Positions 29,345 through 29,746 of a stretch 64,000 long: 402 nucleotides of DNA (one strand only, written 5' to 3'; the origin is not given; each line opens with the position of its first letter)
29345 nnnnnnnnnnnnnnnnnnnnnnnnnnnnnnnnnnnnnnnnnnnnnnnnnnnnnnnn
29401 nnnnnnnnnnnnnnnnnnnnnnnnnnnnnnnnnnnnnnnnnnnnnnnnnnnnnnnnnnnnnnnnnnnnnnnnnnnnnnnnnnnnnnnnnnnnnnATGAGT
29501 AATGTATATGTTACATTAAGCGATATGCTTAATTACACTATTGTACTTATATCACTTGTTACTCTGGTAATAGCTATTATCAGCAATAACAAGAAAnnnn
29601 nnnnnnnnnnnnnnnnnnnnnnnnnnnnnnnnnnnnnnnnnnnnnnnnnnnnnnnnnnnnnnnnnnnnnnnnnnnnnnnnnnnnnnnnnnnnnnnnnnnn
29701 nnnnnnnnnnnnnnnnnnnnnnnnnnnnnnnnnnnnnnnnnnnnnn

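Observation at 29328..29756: Unannotated type I toxin-antitoxin-like locus: 34-aa membrane peptide with a sequestered SD and a convergent antisense promoter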

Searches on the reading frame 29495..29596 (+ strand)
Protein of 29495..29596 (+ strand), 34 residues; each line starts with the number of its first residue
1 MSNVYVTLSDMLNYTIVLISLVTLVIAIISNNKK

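Call 5: search_protein_families(library=pfam, proteins=[window:29495-29596:+], max_evalue=10)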
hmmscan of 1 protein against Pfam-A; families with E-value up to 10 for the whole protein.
seq(34 aa): 1 family
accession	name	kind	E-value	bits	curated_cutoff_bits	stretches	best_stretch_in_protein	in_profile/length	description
PF16935.10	Hol_Tox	-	0.0038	17.5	23.3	1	11-34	10-33/34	Putative Holin-like Toxin (Hol-Tox)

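Call 6: search_protein_families(library=ncbifam, proteins=[window:29495-29596:+], max_evalue=10)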
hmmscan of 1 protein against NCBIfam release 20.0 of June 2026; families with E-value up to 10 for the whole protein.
seq(34 aa): 3 families
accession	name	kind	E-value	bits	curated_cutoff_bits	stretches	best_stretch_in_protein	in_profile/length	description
NF041589.1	PepG1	equivalog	2.7e-05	23.7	70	1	1-34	14-46/47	type I toxin-antitoxin system toxin PepG1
NF005783.0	PRK07597.9-4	equivalog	0.022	15.1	127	1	4-30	67-93/109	preprotein translocase subunit SecE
NF051864.1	ABZJ_00068_fam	equivalog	0.24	11.6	40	1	11-26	1-16/58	ABZJ_00068 family colistin stress protein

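Call 12: list_cluster_members(proteins=[window:29495-29596:+])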
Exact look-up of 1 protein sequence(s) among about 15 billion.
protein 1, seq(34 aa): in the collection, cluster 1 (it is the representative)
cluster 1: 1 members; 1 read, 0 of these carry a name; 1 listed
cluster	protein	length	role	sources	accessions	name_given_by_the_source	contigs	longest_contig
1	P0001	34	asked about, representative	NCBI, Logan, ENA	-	-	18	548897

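Call 16: search_dna_similar(query=window:29495-29596:+, collection=plasmids, mode=protein, max_evalue=10, max_rows=30)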
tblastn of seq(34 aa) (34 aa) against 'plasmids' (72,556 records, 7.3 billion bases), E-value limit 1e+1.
No match.

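Call 17: search_dna_similar(query=window:29495-29596:+, collection=phages, mode=protein, max_evalue=10, max_rows=30)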
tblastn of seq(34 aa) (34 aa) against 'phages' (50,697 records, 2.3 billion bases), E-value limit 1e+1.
Records with a match: 1; places in all: 1; records where one place covers at least 80% of the query: 1.
Best place of each record, by identity: <60% 1.
By first word of the organism name: Bacteriophage 1.
By host as written in the record: - 1.
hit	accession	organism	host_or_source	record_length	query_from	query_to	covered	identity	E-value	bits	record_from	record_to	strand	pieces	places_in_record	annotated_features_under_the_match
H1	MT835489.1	Bacteriophage sp.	human fecal samples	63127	4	34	91%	45.2%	2e+0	29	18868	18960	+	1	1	record has no annotation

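Call 21: search_protein_representatives(protein=window:29495-29596:+)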
Query: 34 residues. Proteins with E-value up to 0.001 (for the whole library): 1; up to 1e-10: 1; up to 1e-30: 0. The best 1 are listed.
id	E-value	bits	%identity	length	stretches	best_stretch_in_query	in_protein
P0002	2.6e-11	55.8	97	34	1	1-34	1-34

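Call 26: find_encoding_contigs(protein=window:29495-29596:+, flank=3000, max_places=10)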
Protein seq(34 aa) (34 aa): 22 contigs read that carry it; 10 places shown.
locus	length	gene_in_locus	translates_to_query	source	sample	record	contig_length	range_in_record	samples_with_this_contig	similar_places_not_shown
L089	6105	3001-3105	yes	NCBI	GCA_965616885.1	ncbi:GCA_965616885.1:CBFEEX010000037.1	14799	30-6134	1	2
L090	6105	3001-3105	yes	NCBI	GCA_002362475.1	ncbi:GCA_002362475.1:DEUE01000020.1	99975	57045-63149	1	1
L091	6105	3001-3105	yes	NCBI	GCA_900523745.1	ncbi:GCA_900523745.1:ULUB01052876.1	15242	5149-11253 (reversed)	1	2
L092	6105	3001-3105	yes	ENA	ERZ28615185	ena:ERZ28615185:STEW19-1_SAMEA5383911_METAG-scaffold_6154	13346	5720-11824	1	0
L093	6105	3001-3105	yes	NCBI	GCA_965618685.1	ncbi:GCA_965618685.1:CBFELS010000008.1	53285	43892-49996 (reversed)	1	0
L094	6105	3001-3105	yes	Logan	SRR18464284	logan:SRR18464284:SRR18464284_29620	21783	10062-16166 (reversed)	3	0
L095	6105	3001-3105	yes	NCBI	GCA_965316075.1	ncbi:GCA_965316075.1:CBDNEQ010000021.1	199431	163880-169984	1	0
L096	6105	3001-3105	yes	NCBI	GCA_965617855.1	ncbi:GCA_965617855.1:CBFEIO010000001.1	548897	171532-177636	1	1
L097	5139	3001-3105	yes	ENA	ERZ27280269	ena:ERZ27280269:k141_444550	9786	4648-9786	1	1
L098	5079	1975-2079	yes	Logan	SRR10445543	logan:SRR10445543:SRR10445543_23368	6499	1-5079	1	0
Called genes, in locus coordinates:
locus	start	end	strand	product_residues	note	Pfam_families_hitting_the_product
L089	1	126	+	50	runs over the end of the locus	?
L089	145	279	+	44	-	-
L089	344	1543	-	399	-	PF00579:tRNA-synt_1b, PF22421:SYY_C-terminal, PF01479:S4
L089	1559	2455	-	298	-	PF04055:Radical_SAM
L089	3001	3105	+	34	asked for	-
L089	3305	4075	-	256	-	PF04542:Sigma70_r2, PF04539:Sigma70_r3 (faint), PF01381:HTH_3 (faint), PF08281:Sigma70_r4_2 (weak), PF04545:Sigma70_r4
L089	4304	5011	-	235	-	PF04542:Sigma70_r2, PF04545:Sigma70_r4, PF01381:HTH_3 (weak)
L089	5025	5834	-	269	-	PF03419:Peptidase_U4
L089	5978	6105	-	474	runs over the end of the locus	PF02127:Peptidase_M18, PF05343:Peptidase_M42 (faint)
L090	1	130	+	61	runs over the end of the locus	-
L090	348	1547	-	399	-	PF00579:tRNA-synt_1b, PF22421:SYY_C-terminal, PF01479:S4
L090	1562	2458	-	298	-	PF04055:Radical_SAM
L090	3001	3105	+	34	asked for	-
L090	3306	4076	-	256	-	PF04542:Sigma70_r2, PF04539:Sigma70_r3 (faint), PF01381:HTH_3 (faint), PF08281:Sigma70_r4_2 (weak), PF04545:Sigma70_r4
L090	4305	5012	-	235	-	PF04542:Sigma70_r2, PF04545:Sigma70_r4, PF01381:HTH_3 (weak)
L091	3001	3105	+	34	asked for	-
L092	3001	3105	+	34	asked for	-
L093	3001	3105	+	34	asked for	-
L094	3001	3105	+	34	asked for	-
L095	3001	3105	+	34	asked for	-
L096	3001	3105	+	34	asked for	-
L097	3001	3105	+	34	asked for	-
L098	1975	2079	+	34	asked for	-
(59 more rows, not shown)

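Call 27: find_encoding_contigs(protein=P0002, flank=3000, max_places=10)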
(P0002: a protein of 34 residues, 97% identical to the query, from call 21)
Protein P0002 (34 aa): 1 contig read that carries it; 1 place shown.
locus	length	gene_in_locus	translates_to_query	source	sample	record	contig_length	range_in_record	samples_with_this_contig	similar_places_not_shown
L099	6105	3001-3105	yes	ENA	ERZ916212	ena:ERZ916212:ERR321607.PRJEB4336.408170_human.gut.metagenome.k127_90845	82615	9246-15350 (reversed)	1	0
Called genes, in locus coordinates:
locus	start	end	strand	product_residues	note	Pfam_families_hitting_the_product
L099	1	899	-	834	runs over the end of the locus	PF08757:CotH, PF00932:LTD (weak)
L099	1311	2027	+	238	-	PF09359:VTC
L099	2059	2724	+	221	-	PF16316:DUF4956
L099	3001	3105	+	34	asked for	-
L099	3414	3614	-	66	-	-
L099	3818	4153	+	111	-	PF02481:DNA_processg_A (weak), PF10686:YAcAr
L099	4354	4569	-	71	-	PF12668:DUF3791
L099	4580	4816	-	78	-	-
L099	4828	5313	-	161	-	PF13151:DUF3990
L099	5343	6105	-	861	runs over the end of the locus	PF00521:DNA_topoisoIV, PF03989:DNA_gyraseA_C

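Call 64: search_protein_families(library=phrogs, proteins=[window:29495-29596:+], max_evalue=10)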
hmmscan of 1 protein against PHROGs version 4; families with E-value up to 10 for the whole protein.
seq(34 aa): 1 family
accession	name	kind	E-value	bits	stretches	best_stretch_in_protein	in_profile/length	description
phrog_3488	-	lysis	0.00019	22.5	1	5-32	14-42/44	holin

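Call 65: search_solved_structures(query=window:29495-29596:+, max_evalue=10, show_alignments=2)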
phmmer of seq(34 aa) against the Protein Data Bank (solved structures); distinct sequences matched with E-value up to 10: 1.
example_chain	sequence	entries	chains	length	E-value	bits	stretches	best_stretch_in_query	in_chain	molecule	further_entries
7ns1_A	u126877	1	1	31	0.03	17.4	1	6-33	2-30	Snterotoxin A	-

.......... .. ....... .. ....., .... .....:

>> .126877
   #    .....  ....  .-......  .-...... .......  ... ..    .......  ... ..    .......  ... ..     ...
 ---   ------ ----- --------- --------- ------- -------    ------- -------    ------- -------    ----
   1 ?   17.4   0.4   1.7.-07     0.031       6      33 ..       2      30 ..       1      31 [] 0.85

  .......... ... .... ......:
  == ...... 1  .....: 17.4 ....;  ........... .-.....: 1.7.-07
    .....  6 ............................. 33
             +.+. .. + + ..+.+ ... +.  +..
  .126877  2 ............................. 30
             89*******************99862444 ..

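Call 68: find_homologous_proteins(query=L099:2059-2724:+, max_evalue=1e-30)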
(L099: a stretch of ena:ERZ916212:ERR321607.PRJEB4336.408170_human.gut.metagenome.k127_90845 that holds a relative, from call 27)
Query L099:2059-2724:+ (221 aa): 7462 proteins with E <= 1e-30 among 8000 candidates; the best 120 are listed.
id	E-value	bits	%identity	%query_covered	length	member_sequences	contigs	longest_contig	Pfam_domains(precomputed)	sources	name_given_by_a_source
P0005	1.5e-128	444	99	100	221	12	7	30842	PF16316.11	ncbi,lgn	-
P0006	1.6e-117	408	92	100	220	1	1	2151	PF16316.11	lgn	-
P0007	8.5e-114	396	88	100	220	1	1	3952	PF16316.11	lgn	-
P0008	6.2e-111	387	86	100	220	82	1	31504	PF16316.11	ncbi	-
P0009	7.1e-110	383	85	100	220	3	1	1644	PF16316.11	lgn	-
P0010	1.5e-106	372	84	100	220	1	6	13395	PF16316.11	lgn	-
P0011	2.4e-106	372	84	100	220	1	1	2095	PF16316.11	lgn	-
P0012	2.8e-106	371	81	100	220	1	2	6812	PF16316.11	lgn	-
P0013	6.6e-106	370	84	100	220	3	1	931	PF16316.11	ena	-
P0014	1.6e-105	369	83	100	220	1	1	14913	PF16316.11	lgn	-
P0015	3.0e-105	368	82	100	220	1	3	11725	PF16316.11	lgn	-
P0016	8.7e-105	367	83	100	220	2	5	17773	PF16316.11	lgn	-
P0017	5.9e-104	364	80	100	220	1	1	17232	PF16316.11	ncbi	-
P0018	7.2e-104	364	81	100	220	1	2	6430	PF16316.11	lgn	-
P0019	9.2e-104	363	81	100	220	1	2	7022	PF16316.11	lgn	-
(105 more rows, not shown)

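Call 69: find_encoding_contigs(protein=P0005, flank=3000, max_places=8)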
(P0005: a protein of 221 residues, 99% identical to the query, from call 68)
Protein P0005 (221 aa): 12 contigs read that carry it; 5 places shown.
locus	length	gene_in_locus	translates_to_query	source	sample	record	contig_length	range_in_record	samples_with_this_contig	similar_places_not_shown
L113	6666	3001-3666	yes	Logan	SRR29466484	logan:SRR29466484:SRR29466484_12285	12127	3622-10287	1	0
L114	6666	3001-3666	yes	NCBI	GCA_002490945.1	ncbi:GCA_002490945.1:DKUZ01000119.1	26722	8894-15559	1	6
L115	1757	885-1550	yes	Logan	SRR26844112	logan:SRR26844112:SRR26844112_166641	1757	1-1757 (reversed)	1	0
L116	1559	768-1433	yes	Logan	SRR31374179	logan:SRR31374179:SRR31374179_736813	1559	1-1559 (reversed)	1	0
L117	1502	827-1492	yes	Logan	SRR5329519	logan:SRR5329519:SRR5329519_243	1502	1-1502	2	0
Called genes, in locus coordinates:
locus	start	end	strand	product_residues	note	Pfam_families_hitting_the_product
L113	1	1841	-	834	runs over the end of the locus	PF08757:CotH, PF00932:LTD (weak)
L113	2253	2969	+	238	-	PF09359:VTC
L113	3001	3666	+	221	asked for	PF16316:DUF4956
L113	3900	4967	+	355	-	PF00535:Glycos_transf_2, PF13181:TPR_8 (faint)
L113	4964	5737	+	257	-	-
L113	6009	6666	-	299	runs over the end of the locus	PF00483:NTP_transferase (weak), PF12804:NTP_transf_3 (weak)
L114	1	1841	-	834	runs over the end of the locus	PF08757:CotH, PF00932:LTD (weak)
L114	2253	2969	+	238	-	PF09359:VTC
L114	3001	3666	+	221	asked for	PF16316:DUF4956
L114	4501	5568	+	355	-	PF00535:Glycos_transf_2, PF13181:TPR_8 (faint)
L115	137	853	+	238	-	PF09359:VTC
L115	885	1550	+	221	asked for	PF16316:DUF4956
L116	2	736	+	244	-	?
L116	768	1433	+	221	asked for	PF16316:DUF4956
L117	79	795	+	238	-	PF09359:VTC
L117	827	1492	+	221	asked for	PF16316:DUF4956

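Call 70: find_encoding_contigs(protein=P0008, flank=3000, max_places=4)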
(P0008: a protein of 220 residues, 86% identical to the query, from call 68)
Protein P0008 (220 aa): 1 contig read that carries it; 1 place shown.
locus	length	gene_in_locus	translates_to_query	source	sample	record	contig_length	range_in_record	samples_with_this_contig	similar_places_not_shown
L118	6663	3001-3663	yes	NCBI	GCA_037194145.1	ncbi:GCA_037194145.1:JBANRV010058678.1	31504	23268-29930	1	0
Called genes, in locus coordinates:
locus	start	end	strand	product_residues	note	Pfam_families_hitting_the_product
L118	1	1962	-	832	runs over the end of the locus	PF08757:CotH, PF00932:LTD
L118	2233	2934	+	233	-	PF09359:VTC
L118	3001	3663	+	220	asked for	PF16316:DUF4956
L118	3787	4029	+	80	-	PF02604:PhdYeFM_antitox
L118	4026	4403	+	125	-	PF02661:Fic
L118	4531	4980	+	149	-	-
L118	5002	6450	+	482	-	PF00587:tRNA-synt_2b, PF03129:HGTP_anticodon, PF09180:ProRS-C_1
